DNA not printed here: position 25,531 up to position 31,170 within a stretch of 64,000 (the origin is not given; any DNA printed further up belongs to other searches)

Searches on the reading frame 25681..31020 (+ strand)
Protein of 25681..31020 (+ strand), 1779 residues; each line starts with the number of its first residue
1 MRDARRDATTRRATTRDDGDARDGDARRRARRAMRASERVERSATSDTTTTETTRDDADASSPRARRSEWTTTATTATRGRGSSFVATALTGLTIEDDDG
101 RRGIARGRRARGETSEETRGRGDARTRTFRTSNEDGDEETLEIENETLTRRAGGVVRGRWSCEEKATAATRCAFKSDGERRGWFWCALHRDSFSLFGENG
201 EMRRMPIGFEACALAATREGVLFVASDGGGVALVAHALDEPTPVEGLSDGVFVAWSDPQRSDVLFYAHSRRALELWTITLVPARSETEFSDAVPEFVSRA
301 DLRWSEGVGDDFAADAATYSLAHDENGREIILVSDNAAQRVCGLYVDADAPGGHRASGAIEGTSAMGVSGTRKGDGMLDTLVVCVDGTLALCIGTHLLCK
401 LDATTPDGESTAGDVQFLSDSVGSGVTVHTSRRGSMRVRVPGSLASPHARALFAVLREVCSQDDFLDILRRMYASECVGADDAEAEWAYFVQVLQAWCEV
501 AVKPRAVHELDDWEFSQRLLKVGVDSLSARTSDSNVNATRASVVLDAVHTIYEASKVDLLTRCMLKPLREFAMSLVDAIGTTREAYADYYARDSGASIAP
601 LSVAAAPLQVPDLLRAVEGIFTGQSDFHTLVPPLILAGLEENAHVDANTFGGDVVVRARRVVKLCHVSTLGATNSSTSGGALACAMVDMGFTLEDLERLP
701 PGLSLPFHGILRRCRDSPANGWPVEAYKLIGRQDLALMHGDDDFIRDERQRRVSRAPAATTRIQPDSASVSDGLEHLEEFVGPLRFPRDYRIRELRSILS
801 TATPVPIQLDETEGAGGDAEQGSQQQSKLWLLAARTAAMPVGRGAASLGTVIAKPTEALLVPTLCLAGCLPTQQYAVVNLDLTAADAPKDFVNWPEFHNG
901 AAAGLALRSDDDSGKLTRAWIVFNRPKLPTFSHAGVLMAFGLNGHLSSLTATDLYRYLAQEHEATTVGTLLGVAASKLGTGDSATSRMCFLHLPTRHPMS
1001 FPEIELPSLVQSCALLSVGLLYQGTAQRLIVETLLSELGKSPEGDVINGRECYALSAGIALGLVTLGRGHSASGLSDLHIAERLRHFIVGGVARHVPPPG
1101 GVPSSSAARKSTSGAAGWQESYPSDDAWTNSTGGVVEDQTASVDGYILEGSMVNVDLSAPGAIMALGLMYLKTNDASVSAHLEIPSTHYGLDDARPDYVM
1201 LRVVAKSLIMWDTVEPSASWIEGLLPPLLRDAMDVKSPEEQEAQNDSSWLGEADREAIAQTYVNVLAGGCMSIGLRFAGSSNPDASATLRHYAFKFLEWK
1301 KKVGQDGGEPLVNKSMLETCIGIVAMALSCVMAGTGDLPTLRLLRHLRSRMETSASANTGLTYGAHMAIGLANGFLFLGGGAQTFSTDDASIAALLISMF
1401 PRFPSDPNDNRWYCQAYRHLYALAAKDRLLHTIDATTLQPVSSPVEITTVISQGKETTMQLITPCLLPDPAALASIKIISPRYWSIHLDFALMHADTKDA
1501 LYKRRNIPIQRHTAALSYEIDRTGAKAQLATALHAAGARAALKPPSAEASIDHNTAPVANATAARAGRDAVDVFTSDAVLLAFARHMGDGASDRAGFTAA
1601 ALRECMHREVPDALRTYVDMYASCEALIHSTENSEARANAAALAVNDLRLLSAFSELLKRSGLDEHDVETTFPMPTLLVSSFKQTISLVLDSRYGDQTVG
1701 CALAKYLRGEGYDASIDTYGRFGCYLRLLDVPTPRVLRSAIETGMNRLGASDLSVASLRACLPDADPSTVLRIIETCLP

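Call 29: search_protein_families(library=pfam, proteins=[window:25681-31020:+], max_evalue=0.001)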
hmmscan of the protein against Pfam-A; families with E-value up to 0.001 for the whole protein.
window:25681-31020:+ (1779 aa): 4 families
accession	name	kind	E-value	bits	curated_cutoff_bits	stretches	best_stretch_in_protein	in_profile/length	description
PF18122.6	APC1_C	-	6.4e-23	82.1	22.9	1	1570-1732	2-164/164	Anaphase-promoting complex sub unit 1 C-terminal domain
PF20518.4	Apc1_MidN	-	2.8e-10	40.5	24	1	673-736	256-319/320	Anaphase-promoting complex subunit 1 middle domain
PF21282.2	APC1_3rd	-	1.9e-07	31.9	27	1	1428-1507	1-81/86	APC1 beta sandwich domain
PF01851.28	PC_rep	-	2.6e-05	24.8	21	0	1268-1293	1-26/35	Proteasome/cyclosome repeat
